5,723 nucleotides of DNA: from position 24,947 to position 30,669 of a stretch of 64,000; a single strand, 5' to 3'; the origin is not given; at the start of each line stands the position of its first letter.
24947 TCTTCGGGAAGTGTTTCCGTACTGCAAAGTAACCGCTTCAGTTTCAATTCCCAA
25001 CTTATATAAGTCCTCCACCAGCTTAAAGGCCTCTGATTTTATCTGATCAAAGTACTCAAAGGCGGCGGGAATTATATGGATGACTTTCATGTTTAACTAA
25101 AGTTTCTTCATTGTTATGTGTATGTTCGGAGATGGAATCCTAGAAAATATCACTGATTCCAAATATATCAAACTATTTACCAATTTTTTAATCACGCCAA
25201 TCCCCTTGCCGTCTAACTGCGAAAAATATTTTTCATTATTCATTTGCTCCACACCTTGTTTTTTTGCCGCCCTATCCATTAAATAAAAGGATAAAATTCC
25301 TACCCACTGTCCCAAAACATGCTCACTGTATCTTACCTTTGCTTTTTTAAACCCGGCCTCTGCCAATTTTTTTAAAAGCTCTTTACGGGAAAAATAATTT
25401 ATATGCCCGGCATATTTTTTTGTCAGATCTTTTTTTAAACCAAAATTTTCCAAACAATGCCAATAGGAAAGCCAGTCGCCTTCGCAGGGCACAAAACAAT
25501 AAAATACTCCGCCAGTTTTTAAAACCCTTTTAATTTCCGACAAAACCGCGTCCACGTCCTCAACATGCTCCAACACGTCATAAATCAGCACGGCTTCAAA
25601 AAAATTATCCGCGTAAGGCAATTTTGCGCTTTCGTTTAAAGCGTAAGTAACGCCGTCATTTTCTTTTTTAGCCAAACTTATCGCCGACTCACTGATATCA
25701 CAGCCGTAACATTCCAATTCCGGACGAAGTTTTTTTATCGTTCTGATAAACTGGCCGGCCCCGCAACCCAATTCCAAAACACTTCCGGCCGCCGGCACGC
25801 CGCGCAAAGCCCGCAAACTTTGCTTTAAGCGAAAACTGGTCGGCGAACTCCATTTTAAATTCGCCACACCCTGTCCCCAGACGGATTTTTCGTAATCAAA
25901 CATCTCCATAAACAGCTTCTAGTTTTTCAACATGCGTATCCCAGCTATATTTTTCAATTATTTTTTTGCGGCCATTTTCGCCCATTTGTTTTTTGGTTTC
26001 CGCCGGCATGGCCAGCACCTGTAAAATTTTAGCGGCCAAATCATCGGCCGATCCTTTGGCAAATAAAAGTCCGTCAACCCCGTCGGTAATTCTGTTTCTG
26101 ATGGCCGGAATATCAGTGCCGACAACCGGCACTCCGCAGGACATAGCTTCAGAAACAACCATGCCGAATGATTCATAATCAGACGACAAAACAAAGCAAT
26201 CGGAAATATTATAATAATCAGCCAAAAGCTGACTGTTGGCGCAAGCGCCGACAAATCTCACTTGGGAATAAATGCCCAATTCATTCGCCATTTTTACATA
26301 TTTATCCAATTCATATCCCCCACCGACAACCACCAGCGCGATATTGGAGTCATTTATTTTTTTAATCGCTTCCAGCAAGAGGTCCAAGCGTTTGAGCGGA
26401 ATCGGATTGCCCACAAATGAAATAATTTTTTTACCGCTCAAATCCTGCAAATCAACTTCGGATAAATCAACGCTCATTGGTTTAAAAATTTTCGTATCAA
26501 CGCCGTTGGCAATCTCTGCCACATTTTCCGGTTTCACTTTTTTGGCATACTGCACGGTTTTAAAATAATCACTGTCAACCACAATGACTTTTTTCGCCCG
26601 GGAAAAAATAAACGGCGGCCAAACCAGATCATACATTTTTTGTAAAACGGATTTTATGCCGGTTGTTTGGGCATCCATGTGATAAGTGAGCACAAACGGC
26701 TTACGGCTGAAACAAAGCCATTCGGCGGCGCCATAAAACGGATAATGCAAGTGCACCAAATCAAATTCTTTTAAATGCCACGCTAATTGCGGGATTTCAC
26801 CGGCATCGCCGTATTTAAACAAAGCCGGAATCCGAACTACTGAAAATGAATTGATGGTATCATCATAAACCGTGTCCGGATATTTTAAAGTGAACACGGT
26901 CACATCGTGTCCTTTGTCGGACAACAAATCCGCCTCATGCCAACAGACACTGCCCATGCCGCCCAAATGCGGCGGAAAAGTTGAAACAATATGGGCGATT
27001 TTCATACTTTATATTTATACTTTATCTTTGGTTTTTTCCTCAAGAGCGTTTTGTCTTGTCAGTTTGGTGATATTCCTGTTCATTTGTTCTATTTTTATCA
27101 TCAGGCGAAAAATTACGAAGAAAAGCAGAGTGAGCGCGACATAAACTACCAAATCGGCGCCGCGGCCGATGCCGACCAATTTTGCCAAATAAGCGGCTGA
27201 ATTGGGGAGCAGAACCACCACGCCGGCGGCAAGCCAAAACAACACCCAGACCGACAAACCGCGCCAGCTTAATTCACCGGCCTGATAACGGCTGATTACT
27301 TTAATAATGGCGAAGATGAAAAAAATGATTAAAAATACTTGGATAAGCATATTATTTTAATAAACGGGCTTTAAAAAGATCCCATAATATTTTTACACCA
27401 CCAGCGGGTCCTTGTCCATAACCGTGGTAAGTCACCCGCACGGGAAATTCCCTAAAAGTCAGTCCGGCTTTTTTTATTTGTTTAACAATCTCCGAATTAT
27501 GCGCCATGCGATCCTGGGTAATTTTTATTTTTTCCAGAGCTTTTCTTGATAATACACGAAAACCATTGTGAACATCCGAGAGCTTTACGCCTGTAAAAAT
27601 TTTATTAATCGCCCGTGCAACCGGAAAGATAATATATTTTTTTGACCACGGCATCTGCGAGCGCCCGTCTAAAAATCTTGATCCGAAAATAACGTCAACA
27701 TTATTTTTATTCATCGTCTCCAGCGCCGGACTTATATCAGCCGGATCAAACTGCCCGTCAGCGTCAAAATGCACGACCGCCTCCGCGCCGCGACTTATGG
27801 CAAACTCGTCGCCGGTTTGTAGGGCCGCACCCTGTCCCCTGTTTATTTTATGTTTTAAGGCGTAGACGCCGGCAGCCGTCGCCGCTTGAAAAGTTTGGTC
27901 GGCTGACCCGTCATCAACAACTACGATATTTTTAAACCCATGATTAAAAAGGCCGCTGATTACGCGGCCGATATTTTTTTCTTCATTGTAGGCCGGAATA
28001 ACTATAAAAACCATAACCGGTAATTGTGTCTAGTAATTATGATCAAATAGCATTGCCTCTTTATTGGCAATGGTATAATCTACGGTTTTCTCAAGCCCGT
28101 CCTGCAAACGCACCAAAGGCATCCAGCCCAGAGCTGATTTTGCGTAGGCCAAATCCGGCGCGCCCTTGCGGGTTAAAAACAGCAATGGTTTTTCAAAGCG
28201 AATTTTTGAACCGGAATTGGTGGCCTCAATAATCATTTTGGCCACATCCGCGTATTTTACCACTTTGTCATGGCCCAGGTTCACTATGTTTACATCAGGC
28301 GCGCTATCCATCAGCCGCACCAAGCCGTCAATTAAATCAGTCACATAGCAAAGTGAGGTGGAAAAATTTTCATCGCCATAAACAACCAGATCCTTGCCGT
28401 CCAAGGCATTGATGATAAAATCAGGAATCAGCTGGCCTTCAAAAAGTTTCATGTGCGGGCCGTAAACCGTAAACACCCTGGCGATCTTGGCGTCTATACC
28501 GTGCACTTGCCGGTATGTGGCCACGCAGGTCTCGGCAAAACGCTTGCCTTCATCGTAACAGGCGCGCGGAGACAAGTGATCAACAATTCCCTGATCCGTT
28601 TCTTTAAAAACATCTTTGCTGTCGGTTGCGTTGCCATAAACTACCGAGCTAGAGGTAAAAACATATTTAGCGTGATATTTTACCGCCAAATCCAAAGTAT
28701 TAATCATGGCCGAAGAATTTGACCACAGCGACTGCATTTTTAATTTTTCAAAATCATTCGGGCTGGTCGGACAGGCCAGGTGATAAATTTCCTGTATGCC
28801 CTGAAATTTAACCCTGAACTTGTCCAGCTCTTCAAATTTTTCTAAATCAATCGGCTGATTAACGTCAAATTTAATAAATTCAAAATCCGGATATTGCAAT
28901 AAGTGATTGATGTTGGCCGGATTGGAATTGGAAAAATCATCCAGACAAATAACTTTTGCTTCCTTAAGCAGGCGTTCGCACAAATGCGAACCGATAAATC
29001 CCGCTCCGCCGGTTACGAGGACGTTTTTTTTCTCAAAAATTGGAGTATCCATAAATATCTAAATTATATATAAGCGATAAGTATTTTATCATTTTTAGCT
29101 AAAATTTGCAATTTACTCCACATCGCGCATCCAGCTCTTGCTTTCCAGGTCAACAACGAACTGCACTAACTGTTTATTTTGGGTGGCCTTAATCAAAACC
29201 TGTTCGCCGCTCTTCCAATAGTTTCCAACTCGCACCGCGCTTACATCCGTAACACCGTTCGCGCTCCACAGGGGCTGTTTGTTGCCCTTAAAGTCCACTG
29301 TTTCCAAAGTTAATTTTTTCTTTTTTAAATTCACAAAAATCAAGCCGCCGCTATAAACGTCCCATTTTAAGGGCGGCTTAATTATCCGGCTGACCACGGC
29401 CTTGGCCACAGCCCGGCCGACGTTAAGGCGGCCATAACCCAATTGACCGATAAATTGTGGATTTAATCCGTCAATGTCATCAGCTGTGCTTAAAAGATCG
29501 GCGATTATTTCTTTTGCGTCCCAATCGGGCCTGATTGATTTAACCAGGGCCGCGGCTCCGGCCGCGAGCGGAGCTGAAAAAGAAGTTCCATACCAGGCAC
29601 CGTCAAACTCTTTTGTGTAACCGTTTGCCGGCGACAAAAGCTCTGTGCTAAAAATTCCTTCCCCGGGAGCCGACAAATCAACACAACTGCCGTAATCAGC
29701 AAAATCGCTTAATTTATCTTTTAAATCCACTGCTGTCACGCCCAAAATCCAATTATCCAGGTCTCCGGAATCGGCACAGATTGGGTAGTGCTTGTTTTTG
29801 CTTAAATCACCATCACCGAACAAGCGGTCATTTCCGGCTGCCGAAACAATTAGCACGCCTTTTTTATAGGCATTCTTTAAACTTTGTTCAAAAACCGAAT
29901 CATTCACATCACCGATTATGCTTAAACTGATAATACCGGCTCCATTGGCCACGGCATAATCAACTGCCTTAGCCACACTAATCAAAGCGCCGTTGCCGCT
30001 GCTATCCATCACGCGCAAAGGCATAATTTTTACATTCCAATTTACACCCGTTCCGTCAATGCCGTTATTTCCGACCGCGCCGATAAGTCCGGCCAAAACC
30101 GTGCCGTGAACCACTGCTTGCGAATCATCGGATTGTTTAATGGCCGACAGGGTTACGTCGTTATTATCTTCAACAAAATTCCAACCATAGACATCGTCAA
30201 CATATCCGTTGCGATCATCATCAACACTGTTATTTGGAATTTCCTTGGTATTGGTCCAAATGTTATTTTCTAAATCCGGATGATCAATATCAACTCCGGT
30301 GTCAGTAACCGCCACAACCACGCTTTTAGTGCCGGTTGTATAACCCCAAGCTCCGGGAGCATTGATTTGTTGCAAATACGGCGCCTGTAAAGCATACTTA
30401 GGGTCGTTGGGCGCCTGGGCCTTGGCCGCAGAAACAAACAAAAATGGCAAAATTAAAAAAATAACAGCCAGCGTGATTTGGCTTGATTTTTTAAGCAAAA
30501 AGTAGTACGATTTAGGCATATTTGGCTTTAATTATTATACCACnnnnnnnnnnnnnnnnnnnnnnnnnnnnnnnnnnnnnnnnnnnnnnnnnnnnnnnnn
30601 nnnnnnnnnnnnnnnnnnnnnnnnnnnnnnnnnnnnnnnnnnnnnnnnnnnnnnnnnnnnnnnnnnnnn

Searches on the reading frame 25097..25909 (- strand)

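Call 38: search_protein_families(library=pfam, proteins=[window:25097-25909:-], max_evalue=0.00001)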
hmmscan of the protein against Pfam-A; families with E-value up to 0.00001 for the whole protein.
window:25097-25909:- (270 aa): 6 families
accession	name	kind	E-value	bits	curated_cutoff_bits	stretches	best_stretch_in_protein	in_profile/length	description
PF08241.18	Methyltransf_11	-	7.1e-22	78.3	21.2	1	45-138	1-95/95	Methyltransferase domain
PF13489.12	Methyltransf_23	-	6.5e-20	71.9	27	1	39-189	21-161/164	Methyltransferase domain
PF13649.12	Methyltransf_25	-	1.6e-17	64.4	27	1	44-134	1-97/97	Methyltransferase domain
PF13847.12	Methyltransf_31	-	7.9e-17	61.7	27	1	42-142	5-113/145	Methyltransferase domain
PF08242.18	Methyltransf_12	-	2e-16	61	30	1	45-136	1-98/98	Methyltransferase domain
PF01209.24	Ubie_methyltran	-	8.2e-11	42.1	20.1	1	35-139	42-152/233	ubiE/COQ5 methyltransferase family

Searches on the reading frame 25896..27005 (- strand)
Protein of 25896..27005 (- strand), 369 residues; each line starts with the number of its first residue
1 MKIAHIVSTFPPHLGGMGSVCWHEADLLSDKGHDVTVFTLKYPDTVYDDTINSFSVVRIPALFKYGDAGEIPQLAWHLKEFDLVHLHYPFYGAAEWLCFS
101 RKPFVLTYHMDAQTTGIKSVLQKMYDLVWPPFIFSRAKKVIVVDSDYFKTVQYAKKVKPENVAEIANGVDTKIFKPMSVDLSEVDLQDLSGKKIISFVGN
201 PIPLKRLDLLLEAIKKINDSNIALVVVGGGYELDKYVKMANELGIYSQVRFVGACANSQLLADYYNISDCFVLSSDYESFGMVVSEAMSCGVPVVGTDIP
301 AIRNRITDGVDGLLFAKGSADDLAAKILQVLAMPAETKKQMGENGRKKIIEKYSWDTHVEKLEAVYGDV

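Call 38: search_protein_families(library=pfam, proteins=[window:25896-27005:-], max_evalue=0.00001)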
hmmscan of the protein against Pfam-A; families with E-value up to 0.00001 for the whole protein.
window:25896-27005:- (369 aa): 5 families
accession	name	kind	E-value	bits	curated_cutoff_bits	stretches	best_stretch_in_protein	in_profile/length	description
PF00534.26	Glycos_transf_1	-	1.7e-41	142.1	26.4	1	190-347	13-171/172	Glycosyl transferases group 1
PF13692.12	Glyco_trans_1_4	-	6.6e-33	114.4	27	1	193-332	2-141/142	Glycosyl transferases group 1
PF13439.12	Glyco_transf_4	-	3.5e-20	73.1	28.5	1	15-172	2-169/170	Glycosyltransferase Family 4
PF13579.12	Glyco_trans_4_4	-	6.6e-12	46.5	29.7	1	15-168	1-158/158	Glycosyl transferase 4-like domain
PF13524.12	Glyco_trans_1_2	-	6e-09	36.4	25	1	210-363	5-143/144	Glycosyl transferase-like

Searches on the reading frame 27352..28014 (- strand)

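Call 38: search_protein_families(library=pfam, proteins=[window:27352-28014:-], max_evalue=0.00001)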
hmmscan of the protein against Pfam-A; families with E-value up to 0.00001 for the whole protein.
window:27352-28014:- (220 aa): 1 family
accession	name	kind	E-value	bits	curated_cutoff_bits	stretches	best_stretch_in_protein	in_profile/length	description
PF00535.33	Glycos_transf_2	-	8.1e-26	91.4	23.3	1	4-163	2-167/168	Glycosyl transferase family 2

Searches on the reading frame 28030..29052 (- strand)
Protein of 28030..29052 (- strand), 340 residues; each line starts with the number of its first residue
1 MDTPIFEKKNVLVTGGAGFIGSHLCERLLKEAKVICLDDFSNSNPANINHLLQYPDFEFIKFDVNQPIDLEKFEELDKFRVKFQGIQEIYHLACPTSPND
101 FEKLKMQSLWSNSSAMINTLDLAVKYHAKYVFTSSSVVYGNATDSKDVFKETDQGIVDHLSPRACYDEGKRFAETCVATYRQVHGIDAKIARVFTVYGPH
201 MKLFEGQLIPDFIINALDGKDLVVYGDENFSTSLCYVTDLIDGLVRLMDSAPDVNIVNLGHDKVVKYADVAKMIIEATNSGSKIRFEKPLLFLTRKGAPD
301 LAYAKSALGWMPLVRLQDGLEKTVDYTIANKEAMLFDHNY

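Call 38: search_protein_families(library=pfam, proteins=[window:28030-29052:-], max_evalue=0.00001)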
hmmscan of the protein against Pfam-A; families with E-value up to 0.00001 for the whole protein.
window:28030-29052:- (340 aa): 6 families
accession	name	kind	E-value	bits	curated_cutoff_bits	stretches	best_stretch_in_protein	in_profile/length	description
PF01370.27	Epimerase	-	3e-41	141.9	20.9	1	11-260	1-240/240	NAD dependent epimerase/dehydratase family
PF16363.11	GDP_Man_Dehyd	-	4.8e-33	115.4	27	1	12-322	1-331/332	GDP-mannose 4,6 dehydratase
PF01073.25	3Beta_HSD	-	1.4e-10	41.1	22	1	12-239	1-220/280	3-beta hydroxysteroid dehydrogenase/isomerase family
PF07993.18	NAD_binding_4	-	3.8e-09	36.5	20.1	0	85-198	88-209/258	Male sterility protein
PF04321.23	RmlD_sub_bind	-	8.1e-07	28.8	27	1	10-278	2-231/287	RmlD substrate binding domain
PF02719.21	Polysacc_synt_2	-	9.2e-06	25.5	20.2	0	11-133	1-125/293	Polysaccharide biosynthesis protein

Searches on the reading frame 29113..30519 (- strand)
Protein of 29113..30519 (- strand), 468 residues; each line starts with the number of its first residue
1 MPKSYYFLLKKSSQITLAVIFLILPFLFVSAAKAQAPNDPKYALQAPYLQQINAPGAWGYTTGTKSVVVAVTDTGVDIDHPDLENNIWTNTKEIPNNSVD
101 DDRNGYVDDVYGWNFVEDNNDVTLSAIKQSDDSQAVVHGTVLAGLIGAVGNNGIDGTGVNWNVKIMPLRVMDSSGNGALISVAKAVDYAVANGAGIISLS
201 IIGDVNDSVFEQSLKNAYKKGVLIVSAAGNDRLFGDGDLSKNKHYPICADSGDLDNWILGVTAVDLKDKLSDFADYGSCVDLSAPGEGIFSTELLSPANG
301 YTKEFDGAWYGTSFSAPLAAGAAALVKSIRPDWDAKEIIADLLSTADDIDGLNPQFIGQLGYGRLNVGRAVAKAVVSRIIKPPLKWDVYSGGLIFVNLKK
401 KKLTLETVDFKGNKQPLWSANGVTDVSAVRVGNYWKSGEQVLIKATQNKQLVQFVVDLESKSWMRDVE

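Call 38: search_protein_families(library=pfam, proteins=[window:29113-30519:-], max_evalue=0.00001)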
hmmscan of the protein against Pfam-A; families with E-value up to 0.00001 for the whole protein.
window:29113-30519:- (468 aa): 1 family
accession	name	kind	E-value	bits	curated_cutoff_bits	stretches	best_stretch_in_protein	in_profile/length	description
PF00082.27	Peptidase_S8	-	5.8e-47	160.8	21.8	1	65-353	2-278/288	Subtilase family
